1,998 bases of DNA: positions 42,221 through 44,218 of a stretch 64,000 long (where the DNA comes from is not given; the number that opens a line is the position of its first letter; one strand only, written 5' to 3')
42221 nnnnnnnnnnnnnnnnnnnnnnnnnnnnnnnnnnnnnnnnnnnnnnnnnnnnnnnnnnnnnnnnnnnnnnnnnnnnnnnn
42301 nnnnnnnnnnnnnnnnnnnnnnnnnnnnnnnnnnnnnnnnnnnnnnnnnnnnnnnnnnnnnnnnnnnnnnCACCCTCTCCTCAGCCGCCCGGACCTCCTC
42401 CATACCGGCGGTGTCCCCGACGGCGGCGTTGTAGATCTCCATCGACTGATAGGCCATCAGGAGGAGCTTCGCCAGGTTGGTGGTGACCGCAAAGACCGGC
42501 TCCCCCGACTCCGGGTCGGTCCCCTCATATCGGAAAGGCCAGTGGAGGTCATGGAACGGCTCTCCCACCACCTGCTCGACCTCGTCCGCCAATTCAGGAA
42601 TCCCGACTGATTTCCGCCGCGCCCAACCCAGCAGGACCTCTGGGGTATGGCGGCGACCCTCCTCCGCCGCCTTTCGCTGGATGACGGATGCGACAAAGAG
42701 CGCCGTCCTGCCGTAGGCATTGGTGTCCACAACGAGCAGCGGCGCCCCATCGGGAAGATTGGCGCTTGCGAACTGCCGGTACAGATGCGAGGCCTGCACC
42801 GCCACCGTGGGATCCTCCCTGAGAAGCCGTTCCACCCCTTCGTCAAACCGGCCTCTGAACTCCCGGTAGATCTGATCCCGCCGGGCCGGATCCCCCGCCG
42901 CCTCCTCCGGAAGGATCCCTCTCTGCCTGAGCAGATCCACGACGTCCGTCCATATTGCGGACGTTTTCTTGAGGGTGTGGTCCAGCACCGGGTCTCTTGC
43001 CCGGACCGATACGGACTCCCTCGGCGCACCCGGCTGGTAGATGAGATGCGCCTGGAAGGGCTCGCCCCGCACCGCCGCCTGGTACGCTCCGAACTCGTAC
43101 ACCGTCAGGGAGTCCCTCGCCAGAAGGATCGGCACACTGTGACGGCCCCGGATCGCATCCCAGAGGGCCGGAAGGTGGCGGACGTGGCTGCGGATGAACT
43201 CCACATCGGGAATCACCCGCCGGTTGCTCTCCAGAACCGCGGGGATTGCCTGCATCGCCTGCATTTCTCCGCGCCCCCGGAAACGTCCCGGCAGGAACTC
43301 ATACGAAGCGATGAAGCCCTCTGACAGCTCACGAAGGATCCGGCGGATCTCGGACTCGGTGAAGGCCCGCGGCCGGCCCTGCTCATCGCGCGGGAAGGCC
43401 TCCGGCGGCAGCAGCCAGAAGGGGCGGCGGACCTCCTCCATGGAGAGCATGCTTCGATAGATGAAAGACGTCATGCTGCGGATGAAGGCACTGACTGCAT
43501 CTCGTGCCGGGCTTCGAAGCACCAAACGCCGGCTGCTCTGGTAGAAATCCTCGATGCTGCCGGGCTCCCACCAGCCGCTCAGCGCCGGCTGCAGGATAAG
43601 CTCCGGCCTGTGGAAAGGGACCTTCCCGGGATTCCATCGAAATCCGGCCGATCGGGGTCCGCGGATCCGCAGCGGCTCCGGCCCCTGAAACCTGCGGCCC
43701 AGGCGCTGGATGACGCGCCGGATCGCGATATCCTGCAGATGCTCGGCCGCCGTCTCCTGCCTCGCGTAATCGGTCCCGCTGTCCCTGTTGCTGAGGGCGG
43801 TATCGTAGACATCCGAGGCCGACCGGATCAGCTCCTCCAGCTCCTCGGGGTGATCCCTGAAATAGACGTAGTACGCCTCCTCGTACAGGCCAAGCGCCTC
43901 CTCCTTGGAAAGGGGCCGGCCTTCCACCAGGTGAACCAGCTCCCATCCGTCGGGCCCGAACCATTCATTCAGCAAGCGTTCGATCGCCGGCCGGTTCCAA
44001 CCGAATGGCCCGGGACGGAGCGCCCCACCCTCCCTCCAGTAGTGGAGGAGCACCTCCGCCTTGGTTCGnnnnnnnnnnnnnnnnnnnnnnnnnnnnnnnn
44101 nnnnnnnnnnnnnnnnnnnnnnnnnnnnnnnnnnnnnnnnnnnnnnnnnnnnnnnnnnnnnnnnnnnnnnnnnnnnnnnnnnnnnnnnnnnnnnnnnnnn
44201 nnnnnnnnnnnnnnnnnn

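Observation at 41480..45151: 1,037-aa secreted orphan protein paired with an excisionase-family HTH gene and an AT-rich, repeat-laden control region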

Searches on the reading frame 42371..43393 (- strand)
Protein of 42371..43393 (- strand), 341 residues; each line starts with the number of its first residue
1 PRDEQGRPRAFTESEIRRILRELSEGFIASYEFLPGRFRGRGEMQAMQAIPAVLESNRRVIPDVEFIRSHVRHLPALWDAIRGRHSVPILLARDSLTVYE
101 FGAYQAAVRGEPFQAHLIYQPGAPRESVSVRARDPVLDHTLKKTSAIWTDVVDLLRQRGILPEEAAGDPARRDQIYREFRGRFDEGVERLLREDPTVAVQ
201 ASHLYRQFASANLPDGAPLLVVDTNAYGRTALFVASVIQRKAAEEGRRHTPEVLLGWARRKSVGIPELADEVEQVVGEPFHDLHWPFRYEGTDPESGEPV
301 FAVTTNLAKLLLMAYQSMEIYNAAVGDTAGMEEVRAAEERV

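Call 60: predict_structure(alignment_id=A4)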
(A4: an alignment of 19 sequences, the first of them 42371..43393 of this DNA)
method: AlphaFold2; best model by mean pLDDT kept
length: 341 residues; sequences in the alignment: 19
mean_pLDDT: 89.8   pTM: 0.89
mean pLDDT of the five models: 89.8, 88.8, 88.2, 88.0, 87.8
residues with pLDDT >= 90: 221; 70-90: 105; 50-70: 12; < 50: 3
segments of 3 or more residues with pLDDT < 50: none
pLDDT, mean of each block of 10 residues (from residue 1): 89 94 91 81 82 79 91 96 96 93 96 94 66 89 97 96 85 95 98 96 94 95 94 98 95 95 94 89 87 84 85 95 92 57 52
secondary structure, 60 per line:
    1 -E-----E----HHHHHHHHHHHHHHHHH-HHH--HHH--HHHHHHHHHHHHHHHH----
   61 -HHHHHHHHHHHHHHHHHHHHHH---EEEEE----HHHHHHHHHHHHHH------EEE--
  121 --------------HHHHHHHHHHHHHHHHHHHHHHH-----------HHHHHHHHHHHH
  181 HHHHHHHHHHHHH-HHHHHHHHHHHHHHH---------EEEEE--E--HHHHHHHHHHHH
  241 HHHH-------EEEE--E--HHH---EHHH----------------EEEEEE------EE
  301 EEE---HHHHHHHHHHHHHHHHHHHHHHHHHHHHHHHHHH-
elements in order: H13-29 H41-56 H62-83 E87-91 H96-109 E116-118 H135-157 H169-193 H195-209 E219-223 H229-244 E252-255 E287-292 E299-303 H307-340

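Call 62: fold_search(model_id=the predicted structure, library=pdb)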
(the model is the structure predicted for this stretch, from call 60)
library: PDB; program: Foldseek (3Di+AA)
matches with E <= 10: 578; with E <= 0.001: 2
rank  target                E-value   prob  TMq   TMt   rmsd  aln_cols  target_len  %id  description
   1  8a0m_A                8.2e-04  0.99  0.35  0.14  12.5       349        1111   12  Capsular polysaccharide synthesis multienzyme in complex with capsular polymer fragment (released 2023-04-26)
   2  8a0c_B                9.2e-04  0.99  0.35  0.13  15.7       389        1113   10  Capsular polysaccharide synthesis multienzyme in complex with CMP (released 2023-04-26)
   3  8a0m_D                2.8e-03  0.99  0.35  0.14  12.2       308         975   11  Capsular polysaccharide synthesis multienzyme in complex with capsular polymer fragment (released 2023-04-26)
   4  8a0c_A                3.5e-03  0.99  0.39  0.15  13.2       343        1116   11  Capsular polysaccharide synthesis multienzyme in complex with CMP (released 2023-04-26)
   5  8a0m_C                4.3e-03  0.98  0.36  0.14  13.0       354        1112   10  Capsular polysaccharide synthesis multienzyme in complex with capsular polymer fragment (released 2023-04-26)
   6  8a0m_B                4.5e-03  0.97  0.36  0.15  15.3       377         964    9  Capsular polysaccharide synthesis multienzyme in complex with capsular polymer fragment (released 2023-04-26)
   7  7shg_A                2.1e-02  0.92  0.36  0.23  13.2       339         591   11  Polysaccharide ribofuranosyl transferase from Thermobacillus composti (released 2022-03-02)
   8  7shg_B                5.8e-02  0.82  0.35  0.23  13.4       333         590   11  Polysaccharide ribofuranosyl transferase from Thermobacillus composti (released 2022-03-02)
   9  4lzj_C                8.9e-02  0.30  0.21  0.23  12.2       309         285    9  Crystal Structure of MurQ from H.influenzae with bound inhibitor (released 2014-02-26)
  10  3hba_B                9.3e-02  0.10  0.14  0.15  23.4       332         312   14  Crystal structure of a putative phosphosugar isomerase (sden_2705) from shewanella denitrificans os217 at 2.00 A resol (released 2009-05-19)
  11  3fj1_D                1.3e-01  0.08  0.14  0.15  23.6       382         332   12  Crystal structure of putative phosphosugar isomerase (YP_167080.1) from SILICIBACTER POMEROYI DSS-3 at 1.75 A resoluti (released 2009-01-20)
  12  4lzj_A                1.4e-01  0.25  0.19  0.21  13.6       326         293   11  Crystal Structure of MurQ from H.influenzae with bound inhibitor (released 2014-02-26)
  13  4m0d_C                1.7e-01  0.23  0.21  0.23  12.9       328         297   12  Crystal structure of MurQ from H.influenzae in apo form (released 2014-02-26)
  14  8eym_B                1.7e-01  0.06  0.12  0.12  23.2       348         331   11  CRYSTAL STRUCTURE OF NAGB-II PHOSPHOSUGAR ISOMERASE FROM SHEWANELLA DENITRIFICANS OS217 IN COMPLEX WITH GLUCITOLAMINE- (released 2023-05-17)
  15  4ybz_C                1.8e-01  0.20  0.16  0.13  16.0       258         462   12  Ca. Korarchaeum cryptofilum dinucleotide forming Acetyl-coenzyme A synthetase 1 in complex with ADP and with phosphory (released 2016-01-27)
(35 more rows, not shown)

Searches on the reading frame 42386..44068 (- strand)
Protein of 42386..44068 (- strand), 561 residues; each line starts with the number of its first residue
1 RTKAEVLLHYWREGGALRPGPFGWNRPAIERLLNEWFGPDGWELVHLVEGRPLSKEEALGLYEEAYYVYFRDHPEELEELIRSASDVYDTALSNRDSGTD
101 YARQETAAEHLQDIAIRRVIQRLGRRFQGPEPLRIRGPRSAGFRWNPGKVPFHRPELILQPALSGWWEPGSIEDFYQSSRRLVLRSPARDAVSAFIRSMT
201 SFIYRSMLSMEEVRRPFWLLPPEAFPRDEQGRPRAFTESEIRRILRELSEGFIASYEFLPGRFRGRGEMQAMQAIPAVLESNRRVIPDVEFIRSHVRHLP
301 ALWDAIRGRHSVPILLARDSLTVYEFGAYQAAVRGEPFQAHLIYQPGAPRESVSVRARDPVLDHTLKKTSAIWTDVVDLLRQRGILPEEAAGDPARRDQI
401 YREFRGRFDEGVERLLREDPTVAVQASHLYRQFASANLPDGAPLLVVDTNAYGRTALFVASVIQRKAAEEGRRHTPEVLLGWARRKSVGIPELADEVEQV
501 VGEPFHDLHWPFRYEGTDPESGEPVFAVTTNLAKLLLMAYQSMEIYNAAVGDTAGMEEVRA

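Call 40: predict_structure(alignment_id=A3)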
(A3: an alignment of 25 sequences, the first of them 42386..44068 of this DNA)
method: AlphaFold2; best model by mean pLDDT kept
length: 561 residues; sequences in the alignment: 25
mean_pLDDT: 92.2   pTM: 0.88
mean pLDDT of the five models: 92.2, 91.0, 90.8, 89.7, 88.0
residues with pLDDT >= 90: 439; 70-90: 105; 50-70: 14; < 50: 3
segments of 3 or more residues with pLDDT < 50: 559-561
pLDDT, mean of each block of 10 residues (from residue 1): 93 90 89 94 92 92 98 98 94 90 73 95 97 93 95 95 92 94 88 94 91 88 95 96 95 92 88 89 87 96 96 95 97 95 86 75 95 98 91 90 98 98 96 95 96 96 97 96 94 93 91 91 89 93 97 68 44
secondary structure, 60 per line:
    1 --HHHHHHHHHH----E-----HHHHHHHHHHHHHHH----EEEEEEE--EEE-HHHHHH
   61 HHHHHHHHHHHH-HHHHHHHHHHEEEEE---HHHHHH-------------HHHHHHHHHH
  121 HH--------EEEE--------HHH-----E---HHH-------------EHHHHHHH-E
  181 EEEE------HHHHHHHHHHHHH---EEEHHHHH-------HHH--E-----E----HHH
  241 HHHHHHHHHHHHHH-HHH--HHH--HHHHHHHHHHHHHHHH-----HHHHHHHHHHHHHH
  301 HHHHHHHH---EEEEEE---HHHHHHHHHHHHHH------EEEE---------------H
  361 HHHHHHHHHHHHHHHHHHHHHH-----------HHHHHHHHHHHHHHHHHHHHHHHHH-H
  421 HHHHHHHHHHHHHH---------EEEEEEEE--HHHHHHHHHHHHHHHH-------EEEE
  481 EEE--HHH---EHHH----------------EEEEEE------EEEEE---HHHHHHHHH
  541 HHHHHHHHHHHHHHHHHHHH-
elements in order: H3-12 H23-37 E42-48 E51-53 H55-72 H74-83 E84-88 H92-97 H111-122 E131-134 H172-178 E180-184 H191-203 E207-209 H210-214 H238-254 H266-281 H287-308 E312-317 H321-334 E341-344 H360-382 H394-418 H420-434 E444-451 H454-469 E477-483 E512-517 E524-528 H532-560

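Call 43: fold_search(model_id=the predicted structure, library=pdb)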
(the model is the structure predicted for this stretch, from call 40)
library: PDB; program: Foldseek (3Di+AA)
matches with E <= 10: 709; with E <= 0.001: 0
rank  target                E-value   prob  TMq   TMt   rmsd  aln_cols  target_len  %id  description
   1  8a0c_B                2.1e-03  0.99  0.27  0.15  15.1       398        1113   10  Capsular polysaccharide synthesis multienzyme in complex with CMP (released 2023-04-26)
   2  8a0m_D                2.9e-03  0.99  0.27  0.17  12.1       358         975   10  Capsular polysaccharide synthesis multienzyme in complex with capsular polymer fragment (released 2023-04-26)
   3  8a0c_A                3.0e-03  0.99  0.27  0.15  13.7       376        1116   10  Capsular polysaccharide synthesis multienzyme in complex with CMP (released 2023-04-26)
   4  8a0m_B                3.2e-03  0.98  0.26  0.17  13.3       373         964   10  Capsular polysaccharide synthesis multienzyme in complex with capsular polymer fragment (released 2023-04-26)
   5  3dmd_A                3.3e-02  0.12  0.08  0.12  21.0       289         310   13  Structures and Conformations in Solution of the Signal Recognition Particle Receptor from the archaeon Pyrococcus furi (released 2008-11-11)
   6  7shg_A                4.6e-02  0.63  0.22  0.21  16.3       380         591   10  Polysaccharide ribofuranosyl transferase from Thermobacillus composti (released 2022-03-02)
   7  4ybz_C                5.1e-02  0.38  0.11  0.13  15.4       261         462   10  Ca. Korarchaeum cryptofilum dinucleotide forming Acetyl-coenzyme A synthetase 1 in complex with ADP and with phosphory (released 2016-01-27)
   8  8fdb_A                5.3e-02  0.10  0.09  0.13  23.9       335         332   12  CRYSTAL STRUCTURE OF NAGB-II PHOSPHOSUGAR ISOMERASE FROM Shewanella denitrificans OS217 IN COMPLEX WITH GLUCITOLAMINE- (released 2023-05-17)
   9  5m65_A                6.6e-02  0.10  0.11  0.13  22.3       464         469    9  Crystal structure of S-adenosyl-L-homocysteine hydrolase from Bradyrhizobium elkanii in complex with adenine (released 2017-05-10)
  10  8ajs_AAA              8.1e-02  0.08  0.09  0.10  23.3       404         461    9  Crystal structure of the F324A mutant of S-adenosyl-L-homocysteine hydrolase from Pseudomonas aeruginosa cocrystalli (released 2023-08-16)
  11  5tov_A                8.5e-02  0.10  0.10  0.14  26.4       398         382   12  Crystal structure of the inactive form of S-adenosyl-L-homocysteine hydrolase from Thermotoga maritima in binary compl (released 2017-07-05)
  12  7shg_B                9.5e-02  0.66  0.25  0.24  15.4       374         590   10  Polysaccharide ribofuranosyl transferase from Thermobacillus composti (released 2022-03-02)
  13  3c3j_A                9.5e-02  0.06  0.09  0.11  22.8       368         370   11  Crystal structure of tagatose-6-phosphate ketose/aldose isomerase from Escherichia coli (released 2008-02-19)
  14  7ndl_A                1.0e-01  0.35  0.14  0.13  11.7       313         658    8  Crystal structure of human GFAT-1 S205D (released 2021-03-10)
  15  4lzj_C                1.0e-01  0.28  0.15  0.23  12.5       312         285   10  Crystal Structure of MurQ from H.influenzae with bound inhibitor (released 2014-02-26)
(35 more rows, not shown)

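Call 45: search_solved_structures(query=A3, max_evalue=10, show_alignments=3)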
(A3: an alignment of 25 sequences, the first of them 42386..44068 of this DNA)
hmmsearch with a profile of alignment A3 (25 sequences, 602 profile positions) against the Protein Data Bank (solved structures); distinct sequences matched with E-value up to 10: 6.
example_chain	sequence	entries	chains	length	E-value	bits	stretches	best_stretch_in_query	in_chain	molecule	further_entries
6n4n_C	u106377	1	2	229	0.74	11.6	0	412-474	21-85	Rosetta-designed danoprevir/NS3a complex reader 2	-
4kjz_A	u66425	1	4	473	1.4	10.7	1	470-532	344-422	Translation initiation factor IF-2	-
4z1o_A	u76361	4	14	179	1.7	10.4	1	468-516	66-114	Phosphoribosyltransferase | Purine phosphoribosyltransferase (GpT-2)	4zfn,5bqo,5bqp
6xss_A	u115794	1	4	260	1.8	10.3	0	412-471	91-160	C4_nat_HFuse-7900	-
3vjf_A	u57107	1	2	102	1.9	10.3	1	418-462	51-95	WA20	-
5lmv_a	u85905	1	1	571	1.9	10.3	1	463-532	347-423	Translation initiation factor IF-2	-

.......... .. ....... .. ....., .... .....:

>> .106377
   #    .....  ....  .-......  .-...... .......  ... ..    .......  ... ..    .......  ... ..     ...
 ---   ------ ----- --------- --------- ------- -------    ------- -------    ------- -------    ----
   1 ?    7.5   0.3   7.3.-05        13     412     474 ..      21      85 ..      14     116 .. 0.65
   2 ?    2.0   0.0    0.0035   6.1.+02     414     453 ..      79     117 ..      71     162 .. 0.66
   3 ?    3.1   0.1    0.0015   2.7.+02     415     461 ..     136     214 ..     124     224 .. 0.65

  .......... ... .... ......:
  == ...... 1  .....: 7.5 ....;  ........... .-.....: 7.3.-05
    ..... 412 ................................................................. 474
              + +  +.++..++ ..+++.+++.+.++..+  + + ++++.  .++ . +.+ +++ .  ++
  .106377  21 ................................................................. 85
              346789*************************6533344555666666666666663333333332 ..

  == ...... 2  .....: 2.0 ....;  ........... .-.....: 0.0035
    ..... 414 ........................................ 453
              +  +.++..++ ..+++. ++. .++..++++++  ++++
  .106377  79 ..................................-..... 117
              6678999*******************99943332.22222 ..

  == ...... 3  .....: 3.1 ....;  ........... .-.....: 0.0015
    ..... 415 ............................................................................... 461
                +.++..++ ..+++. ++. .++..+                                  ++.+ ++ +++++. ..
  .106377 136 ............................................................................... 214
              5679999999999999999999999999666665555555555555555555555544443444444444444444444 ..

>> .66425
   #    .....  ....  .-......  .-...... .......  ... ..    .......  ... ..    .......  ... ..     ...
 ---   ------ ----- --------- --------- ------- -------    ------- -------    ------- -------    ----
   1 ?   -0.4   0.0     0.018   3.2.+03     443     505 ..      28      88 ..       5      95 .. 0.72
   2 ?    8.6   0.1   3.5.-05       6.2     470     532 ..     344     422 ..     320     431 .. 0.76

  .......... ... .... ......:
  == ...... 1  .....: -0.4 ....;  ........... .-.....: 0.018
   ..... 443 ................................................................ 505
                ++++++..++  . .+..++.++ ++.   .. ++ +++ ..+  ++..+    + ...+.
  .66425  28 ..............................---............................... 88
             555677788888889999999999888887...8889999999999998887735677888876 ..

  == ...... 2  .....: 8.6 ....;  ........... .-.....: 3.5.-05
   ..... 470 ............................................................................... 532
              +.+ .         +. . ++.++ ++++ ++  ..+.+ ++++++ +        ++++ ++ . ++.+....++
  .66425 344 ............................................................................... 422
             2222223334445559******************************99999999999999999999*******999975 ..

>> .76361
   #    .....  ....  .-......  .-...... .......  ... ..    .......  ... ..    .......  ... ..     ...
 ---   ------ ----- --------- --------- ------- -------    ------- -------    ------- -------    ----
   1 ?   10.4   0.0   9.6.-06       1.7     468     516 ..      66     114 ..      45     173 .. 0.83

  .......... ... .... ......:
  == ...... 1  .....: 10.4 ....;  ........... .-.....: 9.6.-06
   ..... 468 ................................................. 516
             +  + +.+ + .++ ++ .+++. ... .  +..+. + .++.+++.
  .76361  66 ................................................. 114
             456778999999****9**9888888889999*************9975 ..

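Call 49: search_protein_families(library=pfam, alignment_id=A3, max_evalue=1)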
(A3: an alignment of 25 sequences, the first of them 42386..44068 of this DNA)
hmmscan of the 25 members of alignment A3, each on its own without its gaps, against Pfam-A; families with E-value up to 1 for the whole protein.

A. member 1, window:42386-44068:- (561 aa): 0 families

B. families by the number of members that match (of 25 scanned): 24 families
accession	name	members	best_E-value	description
PF01467.32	CTP_transf_like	3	3e-18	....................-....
PF01747.23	ATP-sulfurylase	3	0.0024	ATP-sulfurylase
PF00294.29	PfkB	2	3.6e-10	pfkB family carbohydrate kinase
PF05636.17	HIGH_NTase1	2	0.11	HIGH Nucleotidyl Transferase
PF12709.12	Fungal_TACC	1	0.0087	Fungal Transforming acidic coiled-coil (TACC) proteins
PF20142.4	Scaffold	1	0.01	Scaffold domain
PF00239.26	Resolvase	1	0.012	Resolvase, N terminal domain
PF16494.10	Na_Ca_ex_C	1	0.022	C-terminal extension of sodium/calcium exchanger domain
PF18429.6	DUF5609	1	0.026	Domain of unknown function (DUF5609)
PF00580.27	UvrD-helicase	1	0.031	UvrD/REP helicase N-terminal domain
PF08772.16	Zn_ribbon_NOB1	1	0.041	Nin one binding (NOB1) Zn-ribbon like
PF18558.8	HTH_51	1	0.047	Methyltransferase, Helix-turn-helix domain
PF16613.10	RGS12_us1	1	0.055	Unstructured region of RGS12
PF13453.11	Zn_ribbon_TFIIB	1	0.081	Transcription factor zinc-finger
PF00102.32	Y_phosphatase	1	0.11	Protein-tyrosine phosphatase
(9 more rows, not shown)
